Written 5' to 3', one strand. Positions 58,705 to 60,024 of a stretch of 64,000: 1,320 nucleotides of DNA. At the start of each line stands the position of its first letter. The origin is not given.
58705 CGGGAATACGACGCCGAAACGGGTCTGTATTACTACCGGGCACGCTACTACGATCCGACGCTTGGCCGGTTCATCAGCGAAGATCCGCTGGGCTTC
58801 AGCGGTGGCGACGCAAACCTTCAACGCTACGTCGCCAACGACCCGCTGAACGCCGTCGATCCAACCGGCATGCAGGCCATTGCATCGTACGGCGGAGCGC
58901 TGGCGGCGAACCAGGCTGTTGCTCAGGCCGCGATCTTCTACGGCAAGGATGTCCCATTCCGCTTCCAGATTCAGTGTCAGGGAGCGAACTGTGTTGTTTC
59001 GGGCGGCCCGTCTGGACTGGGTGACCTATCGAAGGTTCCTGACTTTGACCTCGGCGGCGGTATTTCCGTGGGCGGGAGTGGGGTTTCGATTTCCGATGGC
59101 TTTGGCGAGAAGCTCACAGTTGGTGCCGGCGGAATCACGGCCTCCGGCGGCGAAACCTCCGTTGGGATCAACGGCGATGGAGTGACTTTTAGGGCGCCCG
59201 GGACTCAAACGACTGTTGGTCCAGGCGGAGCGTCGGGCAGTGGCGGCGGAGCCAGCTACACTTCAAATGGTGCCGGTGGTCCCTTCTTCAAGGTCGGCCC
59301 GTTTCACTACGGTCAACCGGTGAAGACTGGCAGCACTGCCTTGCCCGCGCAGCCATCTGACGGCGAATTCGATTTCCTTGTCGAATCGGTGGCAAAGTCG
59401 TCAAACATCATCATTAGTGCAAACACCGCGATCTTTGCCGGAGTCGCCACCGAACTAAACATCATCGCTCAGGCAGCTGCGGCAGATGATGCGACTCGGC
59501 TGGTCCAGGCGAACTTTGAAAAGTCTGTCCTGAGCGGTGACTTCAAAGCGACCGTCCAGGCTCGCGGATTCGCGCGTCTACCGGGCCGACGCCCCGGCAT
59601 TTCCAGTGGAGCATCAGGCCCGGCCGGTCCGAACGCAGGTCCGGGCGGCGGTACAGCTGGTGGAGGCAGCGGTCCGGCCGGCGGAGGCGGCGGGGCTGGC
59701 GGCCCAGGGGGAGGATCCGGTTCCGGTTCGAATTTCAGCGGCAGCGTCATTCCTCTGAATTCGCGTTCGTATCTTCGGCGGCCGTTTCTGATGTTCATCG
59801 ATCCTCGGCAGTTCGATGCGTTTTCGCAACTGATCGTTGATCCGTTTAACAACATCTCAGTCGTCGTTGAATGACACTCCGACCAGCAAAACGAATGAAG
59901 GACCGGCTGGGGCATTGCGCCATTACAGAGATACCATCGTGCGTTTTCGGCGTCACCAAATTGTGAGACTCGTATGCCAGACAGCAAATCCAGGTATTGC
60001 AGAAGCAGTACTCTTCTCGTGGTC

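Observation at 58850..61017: RHS C-terminal toxin domain of unknown type with no obvious cognate immunity gene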

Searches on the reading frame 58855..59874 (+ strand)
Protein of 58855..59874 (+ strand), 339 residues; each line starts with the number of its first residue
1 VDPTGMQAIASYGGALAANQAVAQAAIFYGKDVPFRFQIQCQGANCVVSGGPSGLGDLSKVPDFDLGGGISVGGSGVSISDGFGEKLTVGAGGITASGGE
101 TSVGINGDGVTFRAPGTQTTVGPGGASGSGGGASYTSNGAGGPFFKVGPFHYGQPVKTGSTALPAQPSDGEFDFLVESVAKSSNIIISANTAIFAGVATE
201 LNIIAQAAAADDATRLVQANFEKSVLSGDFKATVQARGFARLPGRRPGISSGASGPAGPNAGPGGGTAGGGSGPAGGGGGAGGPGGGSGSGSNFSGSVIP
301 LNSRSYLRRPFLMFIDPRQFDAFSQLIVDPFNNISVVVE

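Call 7: search_protein_families(library=pfam, proteins=[window:58855-59874:+], max_evalue=1)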
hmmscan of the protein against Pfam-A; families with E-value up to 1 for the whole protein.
window:58855-59874:+ (339 aa): 0 families

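Call 10: find_homologous_proteins(query=window:58873-59871:+, max_evalue=0.01)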
Query seq(333 aa): 8000 candidates shared short words with the query, none scored E <= 0.01.

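Call 18: find_related_loci(query=window:58873-59871:+, collection=metagenome_contigs, flank=10000)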
Query window:58873-59871:+ (333 aa) in metagenome_contigs; peptide patterns used: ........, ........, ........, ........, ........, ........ (x = any residue, [..] = any of these).
173 stretches matched a pattern, but none encodes a relative of the query by tblastn (E <= 1e-3).

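Call 20: search_protein_families(library=ncbifam, proteins=[window:58873-59871:+], max_evalue=1)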
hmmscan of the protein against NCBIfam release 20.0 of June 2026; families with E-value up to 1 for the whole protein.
window:58873-59871:+ (333 aa): 0 families

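Call 23: predict_structure(protein=window:58873-59871:+)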
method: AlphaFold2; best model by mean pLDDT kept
length: 333 residues; sequences in the alignment: 1
mean_pLDDT: 36.8   pTM: 0.22
mean pLDDT of the five models: 36.8, 35.9, 31.5, 28.2, 27.8
residues with pLDDT >= 90: 0; 70-90: 0; 50-70: 30; < 50: 303
segments of 3 or more residues with pLDDT < 50: 1-31, 33-36, 38-42, 46-61, 64-69, 99-260, 262-333
pLDDT, mean of each block of 10 residues (from residue 1): 33 42 45 45 46 36 48 52 54 50 46 40 29 30 32 31 31 28 28 28 30 32 30 29 37 41 42 36 36 32 32 35 31 30
secondary structure, 60 per line:
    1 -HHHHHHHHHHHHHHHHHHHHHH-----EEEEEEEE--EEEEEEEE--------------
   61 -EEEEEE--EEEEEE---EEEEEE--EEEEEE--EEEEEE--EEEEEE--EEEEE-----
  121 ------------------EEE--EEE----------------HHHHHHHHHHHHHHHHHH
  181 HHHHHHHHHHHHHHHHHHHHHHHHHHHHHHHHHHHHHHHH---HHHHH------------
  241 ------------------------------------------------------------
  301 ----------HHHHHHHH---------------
elements in order: H2-23 E29-36 E39-46 E62-67 E70-75 E79-84 E87-92 E95-100 E103-108 E111-115 E139-141 E144-146 H163-220 H224-228 H311-318

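Call 24: search_protein_representatives(protein=window:58873-59871:+)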
Query: 333 residues. Proteins with E-value up to 0.001 (for the whole library): 11; up to 1e-10: 3; up to 1e-30: 0. The best 11 are listed.
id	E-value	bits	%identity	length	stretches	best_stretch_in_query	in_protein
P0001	2.0e-17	80.2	40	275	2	153-315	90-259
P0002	2.4e-16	76.7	40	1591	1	1-258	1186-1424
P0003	2.0e-12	63.8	38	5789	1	20-308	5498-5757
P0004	1.9e-10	57.2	44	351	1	139-245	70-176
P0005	4.4e-09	52.8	54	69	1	264-332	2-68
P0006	6.3e-09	52.3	32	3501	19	57-135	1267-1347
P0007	7.4e-09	52.0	41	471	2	153-286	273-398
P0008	6.2e-08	49.0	34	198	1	88-245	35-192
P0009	1.0e-06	45.0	39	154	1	182-283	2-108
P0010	1.5e-04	37.8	34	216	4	129-170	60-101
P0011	7.4e-04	35.6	39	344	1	86-285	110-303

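Call 29: find_encoding_contigs(protein=P0003, flank=6000, max_places=3)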
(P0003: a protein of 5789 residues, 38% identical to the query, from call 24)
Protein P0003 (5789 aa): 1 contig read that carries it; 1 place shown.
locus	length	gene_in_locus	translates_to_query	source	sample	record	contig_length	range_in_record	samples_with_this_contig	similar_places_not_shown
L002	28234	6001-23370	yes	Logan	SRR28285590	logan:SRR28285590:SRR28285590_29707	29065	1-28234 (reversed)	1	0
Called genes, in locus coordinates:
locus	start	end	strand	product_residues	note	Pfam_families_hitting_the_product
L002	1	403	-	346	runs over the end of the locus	-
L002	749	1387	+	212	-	PF07638:Sigma70_ECF, PF08281:Sigma70_r4_2, PF04545:Sigma70_r4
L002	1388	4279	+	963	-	PF00069:Pkinase, PF07714:PK_Tyr_Ser-Thr, PF00069:Pkinase, PF13424:TPR_12 (faint), PF00515:TPR_1 (faint), PF07719:TPR_2 (faint), PF13181:TPR_8 (faint), PF13374:TPR_10 (faint)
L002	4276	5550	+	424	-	-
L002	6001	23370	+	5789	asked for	PF13946:DUF4214, PF13448:DUF4114, PF05345:He_PIG, PF17517:IgGFc_binding, PF05345:He_PIG, PF17963:Big_9, PF05345:He_PIG, PF05345:He_PIG, +17 more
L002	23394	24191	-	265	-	PF00149:Metallophos, PF12850:Metallophos_2 (faint)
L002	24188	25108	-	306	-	PF02163:Peptidase_M50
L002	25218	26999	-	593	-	PF04851:ResIII, PF00176:SNF2-rel_dom, PF00271:Helicase_C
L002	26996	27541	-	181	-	-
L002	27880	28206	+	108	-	-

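Call 30: find_encoding_contigs(protein=P0002, flank=6000, max_places=3)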
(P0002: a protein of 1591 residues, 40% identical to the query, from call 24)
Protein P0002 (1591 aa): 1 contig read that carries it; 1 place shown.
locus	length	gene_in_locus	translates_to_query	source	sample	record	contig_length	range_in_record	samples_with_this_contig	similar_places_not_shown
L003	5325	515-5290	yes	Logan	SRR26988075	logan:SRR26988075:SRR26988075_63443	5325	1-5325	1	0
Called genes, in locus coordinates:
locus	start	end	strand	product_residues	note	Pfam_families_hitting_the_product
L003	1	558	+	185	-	?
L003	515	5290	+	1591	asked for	PF05593:RHS_repeat (weak), PF25023:TEN_YD-shell (weak), PF05593:RHS_repeat, PF25023:TEN_YD-shell, PF05593:RHS_repeat, PF25023:TEN_YD-shell (weak), PF25023:TEN_YD-shell, PF17210:SdrD_B, +1 more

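Call 31: find_encoding_contigs(protein=P0001, flank=6000, max_places=3)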
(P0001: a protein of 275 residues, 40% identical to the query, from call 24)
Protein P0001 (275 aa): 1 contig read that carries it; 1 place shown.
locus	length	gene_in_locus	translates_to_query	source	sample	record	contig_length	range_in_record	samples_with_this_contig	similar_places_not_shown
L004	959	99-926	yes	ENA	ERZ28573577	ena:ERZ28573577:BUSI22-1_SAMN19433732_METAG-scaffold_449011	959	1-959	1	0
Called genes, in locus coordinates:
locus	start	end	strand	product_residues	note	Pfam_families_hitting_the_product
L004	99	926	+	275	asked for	-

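Call 32: find_encoding_contigs(protein=P0007, flank=6000, max_places=3)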
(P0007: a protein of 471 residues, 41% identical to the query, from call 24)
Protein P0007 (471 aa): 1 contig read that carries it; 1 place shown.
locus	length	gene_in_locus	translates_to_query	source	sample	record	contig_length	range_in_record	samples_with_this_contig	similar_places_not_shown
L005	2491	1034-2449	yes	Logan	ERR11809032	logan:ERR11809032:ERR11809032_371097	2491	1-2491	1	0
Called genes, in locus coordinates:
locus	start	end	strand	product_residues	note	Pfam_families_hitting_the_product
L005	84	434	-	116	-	-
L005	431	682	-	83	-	-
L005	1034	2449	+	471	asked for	PF25023:TEN_YD-shell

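Call 33: find_encoding_contigs(protein=P0011, flank=6000, max_places=3)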
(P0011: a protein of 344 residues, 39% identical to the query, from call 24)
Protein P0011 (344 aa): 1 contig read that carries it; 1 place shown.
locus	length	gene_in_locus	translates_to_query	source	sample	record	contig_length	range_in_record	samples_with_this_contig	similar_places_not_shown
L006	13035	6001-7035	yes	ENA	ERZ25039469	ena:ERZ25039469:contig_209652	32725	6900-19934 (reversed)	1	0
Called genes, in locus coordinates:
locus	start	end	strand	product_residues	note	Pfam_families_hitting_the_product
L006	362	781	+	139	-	PF05345:He_PIG, PF17963:Big_9 (weak)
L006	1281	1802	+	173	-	PF05345:He_PIG, PF17963:Big_9 (weak)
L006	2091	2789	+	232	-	PF20148:DUF6531 (faint)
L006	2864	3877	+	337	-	PF25023:TEN_YD-shell, PF05593:RHS_repeat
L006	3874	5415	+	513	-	-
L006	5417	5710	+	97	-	PF05593:RHS_repeat (weak)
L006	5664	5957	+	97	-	-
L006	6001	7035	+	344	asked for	-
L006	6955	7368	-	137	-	-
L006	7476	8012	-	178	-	-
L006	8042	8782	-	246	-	PF13085:Fer2_3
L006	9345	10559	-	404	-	PF00890:FAD_binding_2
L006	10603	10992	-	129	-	PF00890:FAD_binding_2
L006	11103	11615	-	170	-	-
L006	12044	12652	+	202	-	PF07963:N_methyl (weak), PF07596:SBP_bac_10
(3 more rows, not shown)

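Call 51: predict_structure(alignment_id=A3)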
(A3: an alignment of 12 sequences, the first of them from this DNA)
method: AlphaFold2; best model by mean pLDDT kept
length: 333 residues; sequences in the alignment: 12
mean_pLDDT: 49.2   pTM: 0.35
mean pLDDT of the five models: 49.2, 44.9, 39.0, 38.8, 36.5
residues with pLDDT >= 90: 4; 70-90: 66; 50-70: 29; < 50: 234
segments of 3 or more residues with pLDDT < 50: 1-36, 38-72, 75-79, 81-154, 249-265, 269-274, 276-283, 285-333
pLDDT, mean of each block of 10 residues (from residue 1): 32 41 41 43 38 36 41 48 45 39 32 32 33 33 32 53 67 81 78 83 85 86 79 81 52 45 47 44 39 31 33 42 38 34
secondary structure, 60 per line:
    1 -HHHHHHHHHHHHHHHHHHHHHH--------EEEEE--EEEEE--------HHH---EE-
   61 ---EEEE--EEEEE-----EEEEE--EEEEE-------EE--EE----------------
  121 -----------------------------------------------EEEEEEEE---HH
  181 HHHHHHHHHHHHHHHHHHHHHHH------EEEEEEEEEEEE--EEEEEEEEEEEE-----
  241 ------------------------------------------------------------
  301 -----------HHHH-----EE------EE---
elements in order: H2-23 E32-36 E39-43 E64-67 E70-74 E80-84 E87-91 E168-175 H179-203 E210-221 E224-235 H312-315

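Call 56: search_solved_structures(query=A3, max_evalue=10, show_alignments=2)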
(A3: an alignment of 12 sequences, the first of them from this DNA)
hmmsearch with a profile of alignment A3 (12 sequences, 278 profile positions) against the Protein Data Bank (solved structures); distinct sequences matched with E-value up to 10: 9.
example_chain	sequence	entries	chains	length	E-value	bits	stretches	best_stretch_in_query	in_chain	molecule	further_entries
9ot8_A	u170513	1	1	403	0.26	14.4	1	179-261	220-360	FN3con-9 - FN3con-41 fusion,Galectin-3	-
5ief_A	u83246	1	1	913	0.49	13.6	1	164-219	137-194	Neutral alpha-glucosidase AB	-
5ieg_A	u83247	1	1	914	0.49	13.6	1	164-219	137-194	Neutral alpha-glucosidase AB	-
7kry_A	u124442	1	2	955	0.52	13.5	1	164-219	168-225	Neutral alpha-glucosidase AB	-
7zu0_F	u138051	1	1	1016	0.56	13.4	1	195-247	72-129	Vacuolar protein sorting-associated protein 41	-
9v45_A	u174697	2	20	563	0.7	13.1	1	174-264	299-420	Glycinin G4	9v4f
8d43_A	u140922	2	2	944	1.7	11.8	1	164-217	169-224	Neutral alpha-glucosidase AB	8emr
6giq_F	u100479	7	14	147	4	10.6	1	191-219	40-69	QCR6 isoform 1 | Cytochrome b-c1 complex subunit 6 | CYTOCHROME B-C1 COMPLEX SUBUNIT 6; SYNONYM: COMPLEX III SUBUNIT 6,COMPLEX III SUBUNIT VI,C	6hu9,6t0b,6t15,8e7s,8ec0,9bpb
9ot9_A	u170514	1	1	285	7.4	9.7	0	179-251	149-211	Galectin-3,FN3con-7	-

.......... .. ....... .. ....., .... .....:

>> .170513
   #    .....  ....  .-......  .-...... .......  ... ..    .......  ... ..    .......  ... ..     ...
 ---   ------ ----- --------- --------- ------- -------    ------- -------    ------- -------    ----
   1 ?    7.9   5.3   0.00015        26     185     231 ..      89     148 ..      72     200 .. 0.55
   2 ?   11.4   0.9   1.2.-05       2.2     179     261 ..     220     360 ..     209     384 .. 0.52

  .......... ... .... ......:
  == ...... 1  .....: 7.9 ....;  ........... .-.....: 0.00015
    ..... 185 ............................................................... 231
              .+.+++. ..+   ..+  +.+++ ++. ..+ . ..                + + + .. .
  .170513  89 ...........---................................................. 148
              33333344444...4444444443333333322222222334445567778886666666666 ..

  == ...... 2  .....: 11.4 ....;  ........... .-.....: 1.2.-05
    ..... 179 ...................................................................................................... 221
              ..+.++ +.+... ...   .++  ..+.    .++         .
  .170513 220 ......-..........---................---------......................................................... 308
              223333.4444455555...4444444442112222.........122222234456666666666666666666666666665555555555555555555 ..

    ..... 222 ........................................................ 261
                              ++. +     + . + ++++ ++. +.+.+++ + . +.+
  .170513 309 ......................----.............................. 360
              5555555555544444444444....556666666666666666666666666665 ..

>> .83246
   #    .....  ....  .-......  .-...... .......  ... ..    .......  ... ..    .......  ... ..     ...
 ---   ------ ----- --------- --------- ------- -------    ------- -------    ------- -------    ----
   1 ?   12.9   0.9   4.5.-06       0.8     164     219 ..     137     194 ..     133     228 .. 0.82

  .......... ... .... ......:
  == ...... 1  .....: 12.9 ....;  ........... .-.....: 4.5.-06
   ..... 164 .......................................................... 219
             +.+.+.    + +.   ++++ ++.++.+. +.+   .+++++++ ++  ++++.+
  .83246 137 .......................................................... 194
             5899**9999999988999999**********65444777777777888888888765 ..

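Call 59: fold_search(model_id=the predicted structure, library=pdb)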
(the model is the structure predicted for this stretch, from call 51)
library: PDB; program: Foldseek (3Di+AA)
matches with E <= 10: 313; with E <= 0.001: 0
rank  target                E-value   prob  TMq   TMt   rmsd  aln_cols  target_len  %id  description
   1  5xoy_B                5.0e-01  0.30  0.13  0.12   7.3        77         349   14  Crystal structure of LysK from Thermus thermophilus in complex with Lysine (released 2017-09-13)
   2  5eox_B                6.6e-01  0.10  0.08  0.08   8.6        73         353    7  Pseudomonas aeruginosa PilM bound to ADP (released 2016-04-27)
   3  7pi1_CCC              6.6e-01  0.10  0.11  0.09   8.1        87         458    9  Bacillus subtilis PabB (released 2022-09-07)
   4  5eoy_B                7.4e-01  0.20  0.10  0.09   8.0        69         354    7  Pseudomonas aeruginosa SeMet-PilM bound to ADP (released 2016-04-27)
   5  7qu9_C                8.3e-01  0.08  0.11  0.09   8.2        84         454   10  Structure of aminodeoxychorismate synthase component 1 (PabB) from Bacillus subtilis spizizenii. (released 2023-01-25)
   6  2fn1_B                8.7e-01  0.13  0.11  0.10   8.6        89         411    8  Crystal structures of Yersinia enterocolitica salicylate synthase (Irp9) in complex with the reaction products salicyl (released 2006-02-14)
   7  5eq6_A                8.7e-01  0.11  0.09  0.08   8.5        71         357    8  Pseudomonas aeruginosa PilM bound to AMP-PNP (released 2016-04-27)
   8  4q7a_D                9.3e-01  0.13  0.11  0.11   7.7        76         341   16  Crystal Structure of N-acetyl-ornithine/N-acetyl-lysine Deacetylase from Sphaerobacter thermophilus (released 2014-07-02)
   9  3rv8_C                9.8e-01  0.16  0.12  0.10   8.0        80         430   11  Structure of a M. tuberculosis Salicylate Synthase, MbtI, in Complex with an Inhibitor with Cyclopropyl R-Group (released 2012-05-09)
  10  5jy9_B                9.8e-01  0.13  0.12  0.10   8.3        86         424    7  An iron-bound structure of the salicylate synthase Irp9 (released 2016-07-20)
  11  7pi1_DDD              9.8e-01  0.10  0.10  0.08   8.6        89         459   11  Bacillus subtilis PabB (released 2022-09-07)
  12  3ueb_B                1.1e+00  0.30  0.12  0.31   7.5        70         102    7  Crystal structure of TON_0450 from Thermococcus onnurineus NA1 (released 2012-10-10)
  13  5eox_A                1.1e+00  0.09  0.08  0.08   8.7        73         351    5  Pseudomonas aeruginosa PilM bound to ADP (released 2016-04-27)
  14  3bzq                  1.1e+00  0.06  0.07  0.15   9.2        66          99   12  High resolution crystal structure of Nitrogen Regulatory Protein (Rv2919c) of Mycobacterium tuberculosis (released 2008-04-01)
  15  5jy4_A                1.2e+00  0.08  0.10  0.09   8.5        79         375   10  A high magnesium structure of the isochorismate synthase, EntC (released 2016-07-20)
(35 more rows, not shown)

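Call 75: search_protein_families(library=pfam, alignment_id=A3, max_evalue=1)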
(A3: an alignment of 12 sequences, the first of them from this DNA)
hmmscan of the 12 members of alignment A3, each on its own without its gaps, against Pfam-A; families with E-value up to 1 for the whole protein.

A. member 1, seq(333 aa): 0 families

B. families by the number of members that match (of 12 scanned): 5 families
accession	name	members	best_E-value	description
PF17210.9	SdrD_B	3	2.9e-22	SdrD B-like domain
PF13620.12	CarboxypepD_reg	2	0.00074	Carboxypeptidase regulatory-like domain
PF09073.15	BUD22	1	0.04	BUD22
PF02783.20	MCR_beta_N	1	0.18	Methyl-coenzyme M reductase beta subunit, N-terminal domain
PF10446.14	DUF2457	1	0.28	Protein of unknown function (DUF2457)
